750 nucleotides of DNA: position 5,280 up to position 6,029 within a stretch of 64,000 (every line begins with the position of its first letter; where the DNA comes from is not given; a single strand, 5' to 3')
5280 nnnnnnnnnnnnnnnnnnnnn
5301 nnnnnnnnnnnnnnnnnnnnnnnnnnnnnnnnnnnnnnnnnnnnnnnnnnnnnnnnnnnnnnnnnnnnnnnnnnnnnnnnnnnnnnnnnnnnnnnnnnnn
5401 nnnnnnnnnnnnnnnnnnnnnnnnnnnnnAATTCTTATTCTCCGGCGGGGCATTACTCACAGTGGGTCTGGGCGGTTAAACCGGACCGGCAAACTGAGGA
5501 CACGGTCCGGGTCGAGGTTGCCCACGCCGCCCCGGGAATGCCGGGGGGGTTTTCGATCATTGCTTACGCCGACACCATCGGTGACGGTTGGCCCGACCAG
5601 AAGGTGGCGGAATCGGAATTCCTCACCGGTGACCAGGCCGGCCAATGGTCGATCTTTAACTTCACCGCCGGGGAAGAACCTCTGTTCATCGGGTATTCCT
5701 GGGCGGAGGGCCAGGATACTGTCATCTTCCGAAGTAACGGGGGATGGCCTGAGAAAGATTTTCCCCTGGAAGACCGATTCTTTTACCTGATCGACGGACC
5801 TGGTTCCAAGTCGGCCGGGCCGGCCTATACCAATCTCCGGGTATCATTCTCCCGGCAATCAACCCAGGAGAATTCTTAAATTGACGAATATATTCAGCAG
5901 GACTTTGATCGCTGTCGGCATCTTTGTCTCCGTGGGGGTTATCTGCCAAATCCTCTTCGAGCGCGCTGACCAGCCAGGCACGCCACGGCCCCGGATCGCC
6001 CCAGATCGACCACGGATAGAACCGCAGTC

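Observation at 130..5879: A conserved soluble domain of about 130 aa is shared by three adjacent proteins (two GT-C enzymes and one small anchored protein)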

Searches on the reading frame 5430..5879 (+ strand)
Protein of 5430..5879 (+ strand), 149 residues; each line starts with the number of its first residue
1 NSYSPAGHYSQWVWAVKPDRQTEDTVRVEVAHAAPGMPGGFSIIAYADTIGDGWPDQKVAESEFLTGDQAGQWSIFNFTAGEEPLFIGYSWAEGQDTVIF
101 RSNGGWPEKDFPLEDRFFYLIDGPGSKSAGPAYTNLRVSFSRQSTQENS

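Call 21: search_protein_representatives(alignment_id=A2)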
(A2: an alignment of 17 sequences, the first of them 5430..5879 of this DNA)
Query: 17 sequences, 139 profile positions. Proteins with E-value up to 0.001 (for the whole library): 677; up to 1e-10: 196; up to 1e-30: 34. The best 150 are listed.
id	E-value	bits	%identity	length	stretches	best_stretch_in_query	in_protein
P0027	1.4e-88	310.0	-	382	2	3-138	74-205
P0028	1.7e-69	248.2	-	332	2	5-137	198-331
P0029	1.7e-63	228.8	-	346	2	5-137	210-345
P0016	8.3e-60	216.8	-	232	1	2-138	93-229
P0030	6.4e-58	210.7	-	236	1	2-138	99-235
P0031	5.9e-55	201.1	-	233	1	3-138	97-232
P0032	2.7e-53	195.7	-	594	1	2-138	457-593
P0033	1.6e-52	193.2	-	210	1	2-138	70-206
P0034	3.2e-52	192.2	-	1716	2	5-134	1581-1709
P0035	1.0e-51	190.6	-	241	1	3-137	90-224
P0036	3.5e-51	188.9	-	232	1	2-138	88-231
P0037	3.1e-49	182.5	-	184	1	3-138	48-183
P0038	2.4e-48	179.6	-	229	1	2-138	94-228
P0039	6.6e-47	175.0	-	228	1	3-138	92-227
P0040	1.3e-46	174.0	-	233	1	2-138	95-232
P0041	1.3e-45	170.8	-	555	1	3-138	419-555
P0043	8.1e-44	165.0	-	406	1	7-138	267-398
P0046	5.8e-40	152.5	-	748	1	3-138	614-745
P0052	1.4e-36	141.6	-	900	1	4-138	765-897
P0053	4.6e-35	136.6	-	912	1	3-138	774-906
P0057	1.1e-32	129.0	-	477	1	4-137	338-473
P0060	2.5e-30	121.3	-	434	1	5-138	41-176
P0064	5.8e-29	116.9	-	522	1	6-136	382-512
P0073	2.9e-27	111.4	-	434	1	5-136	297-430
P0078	1.5e-25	105.8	-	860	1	6-137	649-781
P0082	3.1e-25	104.8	-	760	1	6-135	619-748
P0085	7.2e-25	103.6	-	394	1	6-137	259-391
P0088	8.8e-25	103.3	-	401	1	6-137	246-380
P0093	2.5e-24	101.8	-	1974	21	39-64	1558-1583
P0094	2.9e-24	101.6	-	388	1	6-137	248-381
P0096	5.6e-24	100.7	-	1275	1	6-137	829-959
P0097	5.7e-24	100.7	-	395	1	5-137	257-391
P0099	8.8e-24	100.1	-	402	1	5-137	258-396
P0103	2.4e-23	98.6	-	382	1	6-136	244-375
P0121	1.0e-21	93.4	-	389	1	5-137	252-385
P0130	2.6e-21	92.1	-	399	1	6-137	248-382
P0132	3.3e-21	91.7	-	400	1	6-137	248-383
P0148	2.5e-20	88.9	-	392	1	6-137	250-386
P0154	9.8e-20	87.0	-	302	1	4-137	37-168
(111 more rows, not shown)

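Call 22: search_protein_families(library=pfam, proteins=[P0027, P0032, P0041, P0046, P0052, P0053, P0057, P0064, P0078, P0097], max_evalue=0.01)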
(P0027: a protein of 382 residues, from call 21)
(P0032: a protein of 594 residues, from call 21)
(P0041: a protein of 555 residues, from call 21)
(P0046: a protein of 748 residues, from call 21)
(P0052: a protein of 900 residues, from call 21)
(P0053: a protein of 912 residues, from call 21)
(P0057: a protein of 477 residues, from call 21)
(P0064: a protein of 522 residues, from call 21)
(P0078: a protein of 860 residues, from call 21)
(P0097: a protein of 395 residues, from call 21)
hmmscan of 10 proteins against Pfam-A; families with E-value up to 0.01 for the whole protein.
P0027 (382 aa): 1 family
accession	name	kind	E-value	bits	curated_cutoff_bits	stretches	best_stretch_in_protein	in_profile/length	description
PF13517.12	FG-GAP_3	-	0.009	17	26.9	0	282-300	40-58/61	FG-GAP-like repeat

P0032 (594 aa): 0 families

P0041 (555 aa): 0 families

P0046 (748 aa): 0 families

P0052 (900 aa): 1 family
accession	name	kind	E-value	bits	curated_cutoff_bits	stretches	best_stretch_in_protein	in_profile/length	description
PF13231.12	PMT_2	-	2.5e-10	41.2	26.1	1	93-250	5-159/160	Dolichyl-phosphate-mannose-protein mannosyltransferase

P0053 (912 aa): 1 family
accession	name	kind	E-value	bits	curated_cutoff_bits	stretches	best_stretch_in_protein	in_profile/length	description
PF13231.12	PMT_2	-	5.4e-08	33.6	26.1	1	81-206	6-131/160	Dolichyl-phosphate-mannose-protein mannosyltransferase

P0057 (477 aa): 1 family
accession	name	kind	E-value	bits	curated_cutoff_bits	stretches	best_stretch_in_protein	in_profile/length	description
PF01841.26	Transglut_core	-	4.3e-17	62.8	23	1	175-259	8-107/108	Transglutaminase-like superfamily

P0064 (522 aa): 2 families
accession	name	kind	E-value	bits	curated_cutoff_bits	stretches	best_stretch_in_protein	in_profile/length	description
PF13424.12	TPR_12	-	2.3e-05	25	30.1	1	160-212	5-58/77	Tetratricopeptide repeat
PF13176.12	TPR_7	-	0.0054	17.2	27.9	0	160-192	1-33/36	Tetratricopeptide repeat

P0078 (860 aa): 2 families
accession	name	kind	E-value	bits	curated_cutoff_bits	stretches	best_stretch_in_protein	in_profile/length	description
PF07660.19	STN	-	1.4e-05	25.2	28.4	0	83-112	8-37/52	Secretin and TonB N terminus short domain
PF13351.11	DUF4099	-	0.00016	22.3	22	0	538-553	5-20/82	Protein of unknown function (DUF4099)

P0097 (395 aa): 1 family
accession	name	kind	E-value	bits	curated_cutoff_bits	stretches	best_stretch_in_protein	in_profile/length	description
PF14237.11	GYF_2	-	6.2e-10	39.1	25.8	1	2-42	11-50/50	GYF domain 2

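Call 23: predict_structure(alignment_id=A2)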
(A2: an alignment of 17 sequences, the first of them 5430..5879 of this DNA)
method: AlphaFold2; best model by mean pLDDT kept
length: 149 residues; sequences in the alignment: 17
mean_pLDDT: 91.7   pTM: 0.86
mean pLDDT of the five models: 91.7, 88.9, 89.0, 86.1, 78.4
residues with pLDDT >= 90: 118; 70-90: 22; 50-70: 9; < 50: 0
segments of 3 or more residues with pLDDT < 50: none
pLDDT, mean of each block of 10 residues (from residue 1): 77 92 85 96 97 96 98 97 95 88 93 96 95 95 71
secondary structure, 60 per line:
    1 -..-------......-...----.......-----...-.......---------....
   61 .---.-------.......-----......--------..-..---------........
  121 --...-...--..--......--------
elements in order: E11-16 E25-31 E41-47 E57-61 E73-79 E85-90 E113-120 E127-129 E136-141

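Call 27: search_protein_families(library=pfam, proteins=[P0034, P0096, P0093, P0130, P0088, P0073, P0060, P0154, P0028, P0043], max_evalue=0.01)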
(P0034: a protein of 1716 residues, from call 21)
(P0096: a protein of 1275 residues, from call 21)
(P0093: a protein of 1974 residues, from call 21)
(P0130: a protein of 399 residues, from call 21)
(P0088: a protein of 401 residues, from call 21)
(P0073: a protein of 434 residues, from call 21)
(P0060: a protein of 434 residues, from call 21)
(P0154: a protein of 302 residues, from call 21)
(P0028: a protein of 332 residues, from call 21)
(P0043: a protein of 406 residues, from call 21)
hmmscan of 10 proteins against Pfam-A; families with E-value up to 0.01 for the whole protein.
P0034 (1716 aa): 0 families

P0096 (1275 aa): 6 families
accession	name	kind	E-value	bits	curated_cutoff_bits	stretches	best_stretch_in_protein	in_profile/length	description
PF00069.31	Pkinase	-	1.1e-53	182.8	31.7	1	15-264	2-254/263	Protein kinase domain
PF07714.23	PK_Tyr_Ser-Thr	-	1.2e-34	120.2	23.1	1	17-263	4-250/258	Protein tyrosine and serine/threonine kinase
PF06439.18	3keto-disac_hyd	-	1.5e-14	54.9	26.8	1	971-1157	1-187/187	3-keto-disaccharide hydrolase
PF03109.22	ABC1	-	1.6e-05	24.6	22.9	1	87-165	143-220/244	ABC1 atypical kinase-like domain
PF17667.7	Pkinase_fungal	-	3.2e-05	23.3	24.1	1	112-187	286-366/387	Fungal protein kinase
PF19763.6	DUF6250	-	0.0042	17.4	26.9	1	1085-1132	104-151/165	Domain of unknown function (DUF6250)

P0093 (1974 aa): 9 families
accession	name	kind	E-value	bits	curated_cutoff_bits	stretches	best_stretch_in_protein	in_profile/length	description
PF13517.12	FG-GAP_3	-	7e-207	670.8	26.9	23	529-593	1-61/61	FG-GAP-like repeat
PF01839.29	FG-GAP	-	2.7e-160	519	22.1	21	1040-1073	1-27/37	FG-GAP repeat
PF12733.13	Cadherin-like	-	5.2e-35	120.2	24.2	2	1244-1332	3-88/89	Cadherin-like beta sandwich domain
PF01833.30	TIG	-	9.4e-23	80.5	20.9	3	307-385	1-81/84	IPT/TIG domain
PF16743.10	PliI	-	8.2e-13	48.6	27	0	699-765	24-90/123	Periplasmic lysozyme inhibitor of I-type lysozyme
PF23727.1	Beta-prop_FAM234A_B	-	1.5e-08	34.1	26.4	0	1076-1130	108-164/467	FAM234A/B beta-propeller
PF20773.4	InhA-like_MAM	-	2e-08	34.4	26.9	1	181-305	54-164/191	Immune inhibitor A-like, MAM domain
PF20144.5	TIG_SUH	-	1.2e-07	32.2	24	0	775-832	6-60/94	TIG domain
PF09136.16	Glucodextran_B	-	0.00089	19.6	27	1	1271-1332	16-81/83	Glucodextranase, domain B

P0130 (399 aa): 0 families

P0088 (401 aa): 1 family
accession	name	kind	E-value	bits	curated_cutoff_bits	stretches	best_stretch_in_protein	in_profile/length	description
PF19380.4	DUF5955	-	0.0011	19.7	27.1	1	153-208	7-63/88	Family of unknown function (DUF5955)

P0073 (434 aa): 1 family
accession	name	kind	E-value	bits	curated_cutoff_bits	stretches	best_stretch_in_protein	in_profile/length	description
PF03781.23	FGE-sulfatase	-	1.8e-49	169.2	23.3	1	37-254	4-254/255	Sulfatase-modifying factor enzyme 1-like domain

P0060 (434 aa): 0 families

P0154 (302 aa): 0 families

P0028 (332 aa): 2 families
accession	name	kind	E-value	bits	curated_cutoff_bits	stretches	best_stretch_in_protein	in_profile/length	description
PF13517.12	FG-GAP_3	-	0.00086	20.3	26.9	0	46-92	19-58/61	FG-GAP-like repeat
PF20615.3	DUF6802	-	0.0088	16.5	27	0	234-274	54-88/102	Family of unknown function (DUF6802)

P0043 (406 aa): 0 families

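Call 28: fold_search(model_id=the predicted structure, library=pdb)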
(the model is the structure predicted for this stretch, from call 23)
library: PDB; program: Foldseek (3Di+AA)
matches with E <= 10: 1640; with E <= 0.001: 0
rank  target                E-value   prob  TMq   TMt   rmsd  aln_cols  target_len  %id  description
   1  8xcg_J                1.1e-02  0.66  0.33  0.10  18.9       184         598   12  Tail tip complex of bacteriophage lambda in the open state (released 2024-05-01)
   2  7uai_C                2.5e-02  0.54  0.29  0.11  15.7       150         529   10  Meprin alpha helix in complex with fetuin-B (released 2022-11-02)
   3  7uac_H                3.1e-02  0.85  0.33  0.12   9.1       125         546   13  Human pro-meprin alpha (zymogen state) (released 2022-11-02)
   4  1s2b                  3.8e-02  0.21  0.24  0.19  16.6       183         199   14  Structure of SCP-B the first member of the Eqolisin family of Peptidases to have its structure determined (released 2004-04-27)
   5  6zcl_C                4.5e-02  0.66  0.33  0.23  13.6       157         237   10  Coxsackievirus B3 in complex with capsid binder compound 17 (released 2021-03-17)
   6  8ytb_C                4.5e-02  0.35  0.26  0.19  16.6       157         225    8  Cryo-EM structure of enterovirus A71 empty particle (released 2024-09-04)
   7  7c9y_C                4.7e-02  0.47  0.31  0.22  13.6       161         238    6  Coxsackievirus B5 (CVB5) F-particle (released 2020-08-12)
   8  6s0p                  4.7e-02  0.16  0.19  0.15  15.5       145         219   10  Plant Cysteine Oxidase PCO4 from Arabidopsis thaliana (released 2020-07-15)
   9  2ifr_A                5.3e-02  0.15  0.22  0.18  16.1       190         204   13  Crystal structure of Scytalido-glutamic peptidase with a peptide based transition state analog (released 2006-10-03)
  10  7w14_C                5.6e-02  0.38  0.30  0.21  14.9       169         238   10  Coxsackievirus B3 at pH7.4 (VP3-234E) incubation with coxsackievirus and adenovirus receptor for 20min (released 2022-01-19)
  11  7toj                  5.9e-02  0.57  0.36  0.19  10.8       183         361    9  Crystal structure of carbohydrate esterase CspAcXE, apoenzyme (released 2022-04-13)
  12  7uae_A                6.6e-02  0.60  0.37  0.13  16.5       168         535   11  Human meprin alpha (active state) (released 2022-11-02)
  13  6ad1_C                6.6e-02  0.28  0.27  0.20  16.9       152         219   10  The structure of CVA10 procapsid from its complex with Fab 2G8 (released 2018-11-21)
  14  7vxh_C                7.3e-02  0.44  0.32  0.22  13.8       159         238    8  Coxsackievirus B3 full particle at pH7.4 (VP3-234Q) (released 2022-01-19)
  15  7uab_A                7.3e-02  0.41  0.33  0.14  15.2       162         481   14  Human pro-meprin alpha (zymogen state) (released 2022-11-02)
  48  9jsm_E                1.4e-01  0.69  0.34  0.14   5.3       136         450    8  Clostridium perfringens iota toxin pore Ib in prepore VI state (released 2025-05-14)
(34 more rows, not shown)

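Call 40: search_protein_families(library=pfam, alignment_id=A4, max_evalue=0.001)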
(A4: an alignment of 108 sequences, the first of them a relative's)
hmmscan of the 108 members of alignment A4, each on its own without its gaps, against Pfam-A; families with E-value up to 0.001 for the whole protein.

A. member 1, P0027 (382 aa): 0 families

B. families by the number of members that match (of 108 scanned): 23 families
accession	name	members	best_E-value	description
PF13231.12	PMT_2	5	3.4e-16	Dolichyl-phosphate-mannose-protein mannosyltransferase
PF00069.31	Pkinase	1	6.5e-52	Protein kinase domain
PF03781.23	FGE-sulfatase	1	1.8e-49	Sulfatase-modifying factor enzyme 1-like domain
PF07714.23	PK_Tyr_Ser-Thr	1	3.1e-28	Protein tyrosine and serine/threonine kinase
PF01841.26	Transglut_core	1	4.3e-17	Transglutaminase-like superfamily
PF00059.27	Lectin_C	1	2.2e-14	Lectin C-type domain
PF13646.12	HEAT_2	1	5.1e-11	HEAT repeats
PF14237.11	GYF_2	1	6.2e-10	GYF domain 2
PF04773.18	FecR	1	6.5e-10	FecR protein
PF03793.24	PASTA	1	4.9e-09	PASTA domain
PF01636.29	APH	1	1.7e-06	Phosphotransferase enzyme family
PF13717.11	Zn_ribbon_4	1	2.8e-06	zinc-ribbon domain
PF03109.22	ABC1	1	6.3e-06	ABC1 atypical kinase-like domain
PF07660.19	STN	1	1.4e-05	Secretin and TonB N terminus short domain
PF13424.12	TPR_12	1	2.3e-05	Tetratricopeptide repeat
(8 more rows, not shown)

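Call 54: list_cluster_members(proteins=[P0027, P0052, P0057, P0073, P0096, P0097, P0130, P0064, P0078, P0032])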
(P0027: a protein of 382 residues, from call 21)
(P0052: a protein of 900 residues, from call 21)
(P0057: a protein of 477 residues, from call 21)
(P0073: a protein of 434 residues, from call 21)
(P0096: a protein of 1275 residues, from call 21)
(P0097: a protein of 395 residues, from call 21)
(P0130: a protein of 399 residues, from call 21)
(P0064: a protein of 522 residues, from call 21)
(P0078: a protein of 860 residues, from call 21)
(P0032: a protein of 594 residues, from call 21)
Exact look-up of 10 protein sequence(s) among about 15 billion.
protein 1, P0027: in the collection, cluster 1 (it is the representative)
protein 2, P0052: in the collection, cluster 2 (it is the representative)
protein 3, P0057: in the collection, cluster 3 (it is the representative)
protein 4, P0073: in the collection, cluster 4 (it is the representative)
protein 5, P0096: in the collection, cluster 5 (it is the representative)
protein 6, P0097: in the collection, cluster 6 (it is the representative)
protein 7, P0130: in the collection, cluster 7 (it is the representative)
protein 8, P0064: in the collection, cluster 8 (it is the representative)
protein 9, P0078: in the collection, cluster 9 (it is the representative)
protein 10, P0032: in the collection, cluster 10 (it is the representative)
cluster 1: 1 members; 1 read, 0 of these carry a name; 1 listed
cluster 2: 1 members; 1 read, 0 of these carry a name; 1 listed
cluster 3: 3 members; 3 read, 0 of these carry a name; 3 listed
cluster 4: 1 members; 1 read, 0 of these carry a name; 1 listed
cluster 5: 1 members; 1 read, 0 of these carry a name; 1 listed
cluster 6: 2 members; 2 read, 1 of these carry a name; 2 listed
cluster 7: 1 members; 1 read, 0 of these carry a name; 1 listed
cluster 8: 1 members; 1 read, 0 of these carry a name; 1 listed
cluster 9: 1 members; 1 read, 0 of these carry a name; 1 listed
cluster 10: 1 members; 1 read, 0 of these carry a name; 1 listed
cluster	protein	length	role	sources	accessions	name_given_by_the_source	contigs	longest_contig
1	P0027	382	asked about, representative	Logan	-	-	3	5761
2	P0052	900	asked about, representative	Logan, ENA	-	-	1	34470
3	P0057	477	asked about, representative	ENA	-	-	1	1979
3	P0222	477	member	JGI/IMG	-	-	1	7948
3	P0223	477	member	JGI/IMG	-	-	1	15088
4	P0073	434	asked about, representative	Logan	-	-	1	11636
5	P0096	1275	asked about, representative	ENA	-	-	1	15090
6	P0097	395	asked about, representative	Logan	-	-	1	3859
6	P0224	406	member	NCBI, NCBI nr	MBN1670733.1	MAG: DUF4339 domain-containing protein [Kiritimatiellae bacterium] | DUF4339 domain-containing protein [Kiritimatiellia bacterium]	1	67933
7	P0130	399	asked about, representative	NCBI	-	-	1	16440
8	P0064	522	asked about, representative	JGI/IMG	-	-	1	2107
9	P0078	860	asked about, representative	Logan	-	-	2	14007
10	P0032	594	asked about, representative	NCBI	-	-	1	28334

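Call 76: find_homologous_proteins(query=A6, max_evalue=0.001)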
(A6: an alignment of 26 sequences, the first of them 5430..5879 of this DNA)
Query A6 (26 sequences) (149 aa, profile of the alignment): 32 proteins with E <= 0.001 among 358 candidates.
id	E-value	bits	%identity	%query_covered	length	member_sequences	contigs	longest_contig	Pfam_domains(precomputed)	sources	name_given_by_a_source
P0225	4.7e-47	177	35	89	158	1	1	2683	-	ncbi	ncbi:MAG: hypothetical protein CVT98_08155, partial [Bacteroidetes bacterium HGW-Bacteroidetes-15]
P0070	7.5e-44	167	31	92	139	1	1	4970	-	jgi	jgi:hypothetical protein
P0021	5.2e-39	151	51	91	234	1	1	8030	-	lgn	-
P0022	3.2e-38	148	45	90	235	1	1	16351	-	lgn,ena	-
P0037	1.5e-37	146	52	91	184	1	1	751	-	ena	-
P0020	3.2e-37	145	47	95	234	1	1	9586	-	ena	-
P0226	2.9e-36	142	64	93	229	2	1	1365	-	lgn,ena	-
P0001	5.1e-36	141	89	99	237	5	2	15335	-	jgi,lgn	jgi:hypothetical protein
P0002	1.0e-35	140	77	93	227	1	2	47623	-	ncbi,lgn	-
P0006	1.1e-35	140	75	95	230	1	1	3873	-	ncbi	-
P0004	1.3e-35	140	76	95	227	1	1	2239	-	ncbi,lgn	-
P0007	2.6e-35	139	69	93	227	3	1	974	-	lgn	-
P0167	4.8e-35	138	41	43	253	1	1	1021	-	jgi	jgi:hypothetical protein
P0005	4.9e-35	138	73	95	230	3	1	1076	-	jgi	jgi:hypothetical protein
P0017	7.1e-35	138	61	92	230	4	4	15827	-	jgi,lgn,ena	-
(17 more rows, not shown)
